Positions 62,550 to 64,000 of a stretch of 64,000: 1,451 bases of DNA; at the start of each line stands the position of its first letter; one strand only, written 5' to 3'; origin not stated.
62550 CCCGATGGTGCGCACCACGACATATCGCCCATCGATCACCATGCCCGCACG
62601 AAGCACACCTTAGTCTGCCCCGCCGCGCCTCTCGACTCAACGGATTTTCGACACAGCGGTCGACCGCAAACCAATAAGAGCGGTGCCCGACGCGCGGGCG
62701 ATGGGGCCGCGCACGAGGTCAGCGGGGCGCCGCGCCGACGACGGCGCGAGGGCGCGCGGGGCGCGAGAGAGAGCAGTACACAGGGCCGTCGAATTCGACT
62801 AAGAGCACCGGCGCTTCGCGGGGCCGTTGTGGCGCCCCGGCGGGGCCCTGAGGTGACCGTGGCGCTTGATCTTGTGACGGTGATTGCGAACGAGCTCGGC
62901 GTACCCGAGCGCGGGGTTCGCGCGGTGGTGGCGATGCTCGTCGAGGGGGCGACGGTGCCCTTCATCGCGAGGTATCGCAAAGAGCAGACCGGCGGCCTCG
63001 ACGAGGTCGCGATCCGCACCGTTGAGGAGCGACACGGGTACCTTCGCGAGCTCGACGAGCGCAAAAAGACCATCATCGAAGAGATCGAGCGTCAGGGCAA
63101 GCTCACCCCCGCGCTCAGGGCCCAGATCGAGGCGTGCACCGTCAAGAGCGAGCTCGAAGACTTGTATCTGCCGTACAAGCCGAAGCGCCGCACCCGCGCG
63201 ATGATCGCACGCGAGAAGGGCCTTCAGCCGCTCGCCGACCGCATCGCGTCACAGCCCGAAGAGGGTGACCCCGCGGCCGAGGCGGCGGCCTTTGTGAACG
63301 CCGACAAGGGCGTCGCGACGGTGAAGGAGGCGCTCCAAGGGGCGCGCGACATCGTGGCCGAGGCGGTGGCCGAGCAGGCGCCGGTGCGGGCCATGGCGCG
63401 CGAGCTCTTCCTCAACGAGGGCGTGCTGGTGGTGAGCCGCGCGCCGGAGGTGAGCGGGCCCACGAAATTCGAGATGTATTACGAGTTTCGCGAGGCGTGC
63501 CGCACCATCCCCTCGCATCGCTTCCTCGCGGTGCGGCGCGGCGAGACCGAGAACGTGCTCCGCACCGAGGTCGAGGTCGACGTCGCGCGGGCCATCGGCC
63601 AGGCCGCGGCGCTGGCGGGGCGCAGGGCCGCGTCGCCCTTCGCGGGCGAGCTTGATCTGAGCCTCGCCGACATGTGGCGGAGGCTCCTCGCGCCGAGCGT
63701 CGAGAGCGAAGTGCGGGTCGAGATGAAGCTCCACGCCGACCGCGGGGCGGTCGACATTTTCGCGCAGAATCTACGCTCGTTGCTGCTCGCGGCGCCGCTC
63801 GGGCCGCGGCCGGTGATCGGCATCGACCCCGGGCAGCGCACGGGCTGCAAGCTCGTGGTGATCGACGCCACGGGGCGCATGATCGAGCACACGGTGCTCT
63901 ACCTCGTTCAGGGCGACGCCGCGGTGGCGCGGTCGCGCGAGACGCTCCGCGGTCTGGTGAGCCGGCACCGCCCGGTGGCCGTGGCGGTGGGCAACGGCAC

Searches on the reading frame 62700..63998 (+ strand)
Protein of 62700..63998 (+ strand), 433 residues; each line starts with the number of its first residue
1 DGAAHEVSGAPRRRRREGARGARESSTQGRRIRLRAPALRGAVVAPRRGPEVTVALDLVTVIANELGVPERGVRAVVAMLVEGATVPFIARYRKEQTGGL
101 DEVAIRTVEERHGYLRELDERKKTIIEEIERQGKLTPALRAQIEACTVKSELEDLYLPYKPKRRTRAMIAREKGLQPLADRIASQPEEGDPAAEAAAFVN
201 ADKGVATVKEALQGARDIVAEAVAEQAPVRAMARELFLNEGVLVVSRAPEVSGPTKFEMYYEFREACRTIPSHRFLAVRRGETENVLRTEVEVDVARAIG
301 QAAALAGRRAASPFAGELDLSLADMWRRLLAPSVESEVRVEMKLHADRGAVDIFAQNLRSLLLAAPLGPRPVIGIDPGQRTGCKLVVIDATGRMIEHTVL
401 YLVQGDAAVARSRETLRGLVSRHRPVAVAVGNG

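Call 9: search_protein_families(library=pfam, proteins=[window:62700-63998:+], max_evalue=0.01)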
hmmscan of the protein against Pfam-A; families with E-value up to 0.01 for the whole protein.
window:62700-63998:+ (433 aa): 3 families
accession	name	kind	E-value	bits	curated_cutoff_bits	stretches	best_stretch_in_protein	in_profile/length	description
PF22706.1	Tex_central_region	-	6.4e-30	104.9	27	1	189-354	4-178/178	Tex central region-like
PF09371.15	Tex_N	-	4e-29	100.6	32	1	58-130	3-75/75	Tex-like protein N-terminal domain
PF16921.10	Tex_YqgF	-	5.7e-15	56.3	27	1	371-433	2-64/126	Tex protein YqgF-like domain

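Call 29: find_related_loci(query=window:62850-63998:+, collection=genome_contigs, flank=10000)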
Query window:62850-63998:+ (383 aa) in genome_contigs; peptide patterns used: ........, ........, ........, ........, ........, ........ (x = any residue, [..] = any of these).
599 stretches matched a pattern (row limit reached: there are more); 384 encode a relative of the query (tblastn E <= 1e-3); the best 80 are kept; 80 distinct loci.
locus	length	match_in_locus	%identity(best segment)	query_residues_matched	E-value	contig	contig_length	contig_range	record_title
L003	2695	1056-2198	78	3-383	0e+0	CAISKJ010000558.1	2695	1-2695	MAG: uncultured delta proteobacterium isolate KT_bin-2017 genome assembly, contig: bin-2017:0558/1849, whole genome shot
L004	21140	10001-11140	76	4-383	0e+0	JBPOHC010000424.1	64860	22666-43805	MAG: Myxococcota bacterium isolate MAG_1 c_000000106778, whole genome shotgun sequence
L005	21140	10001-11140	77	4-383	0e+0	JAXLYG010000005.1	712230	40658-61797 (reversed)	MAG: Polyangiales bacterium isolate STL-MYX7 C1.48.fa-5, whole genome shotgun sequence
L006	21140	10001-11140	77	4-383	0e+0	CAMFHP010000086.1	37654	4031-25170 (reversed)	MAG: uncultured Myxococcaceae bacterium isolate SRR9109402_bin.20_metaWRAP_v1.3_MAG genome assembly, contig: ERZ12289980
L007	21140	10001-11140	77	4-383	1e-180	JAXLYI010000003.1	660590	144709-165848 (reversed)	MAG: Polyangiales bacterium isolate STL-MYX9 C4.55.fa-3, whole genome shotgun sequence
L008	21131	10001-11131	73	7-383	3e-180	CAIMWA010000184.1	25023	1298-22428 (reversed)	MAG: uncultured delta proteobacterium isolate VK_bin-2715 genome assembly, contig: bin-2715:184/685, whole genome shotgu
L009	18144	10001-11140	76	4-383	1e-177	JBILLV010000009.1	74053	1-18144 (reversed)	MAG: Polyangiales bacterium isolate ME2017-08-08_3300044911_group7_bin125 Rohwer_bin1484_scaffold_194_c1, whole genome s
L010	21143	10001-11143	61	4-383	3e-151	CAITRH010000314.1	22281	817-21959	MAG: uncultured delta proteobacterium isolate Loclat_bin-17204 genome assembly, contig: bin-17204:314/778, whole genome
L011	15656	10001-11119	62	12-383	3e-146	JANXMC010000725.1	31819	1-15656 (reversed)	MAG: Myxococcales bacterium isolate 336R_concoct_46_sub 336R_k141_1363090, whole genome shotgun sequence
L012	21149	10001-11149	59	2-383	1e-141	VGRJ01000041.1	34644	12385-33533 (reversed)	MAG: Deltaproteobacteria bacterium isolate K_DeepCast_35m_m2_009 K_DeepCast_35m_m2_009_Ga0194129_10001736, whole genome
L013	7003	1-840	79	104-383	7e-140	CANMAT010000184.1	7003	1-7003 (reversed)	MAG: Deltaproteobacteria bacterium isolate ZE-Jul18-30 genome assembly, contig: ZE-Jul18-C15522, whole genome shotgun se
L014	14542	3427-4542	60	12-383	3e-139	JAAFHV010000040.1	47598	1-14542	MAG: Myxococcales bacterium isolate bin26.maxbin.ball.049 WN_Myxococcales_2_scaffold_40, whole genome shotgun sequence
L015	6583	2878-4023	58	3-383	2e-139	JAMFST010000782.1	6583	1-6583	MAG: Labilithrix luteola isolate NGEE_A_bin2 k127_1057890, whole genome shotgun sequence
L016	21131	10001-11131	61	8-383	5e-139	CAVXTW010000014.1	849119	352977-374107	MAG: uncultured delta proteobacterium isolate MFD04935.bin.2.27 genome assembly, contig: contig_2975, whole genome shotg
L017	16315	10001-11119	62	12-383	7e-139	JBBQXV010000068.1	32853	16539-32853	MAG: Polyangiales bacterium isolate Co_metawrap_2134 Cmw_2134_k141_8417518_length_32853_cov_9.8579, whole genome shotgun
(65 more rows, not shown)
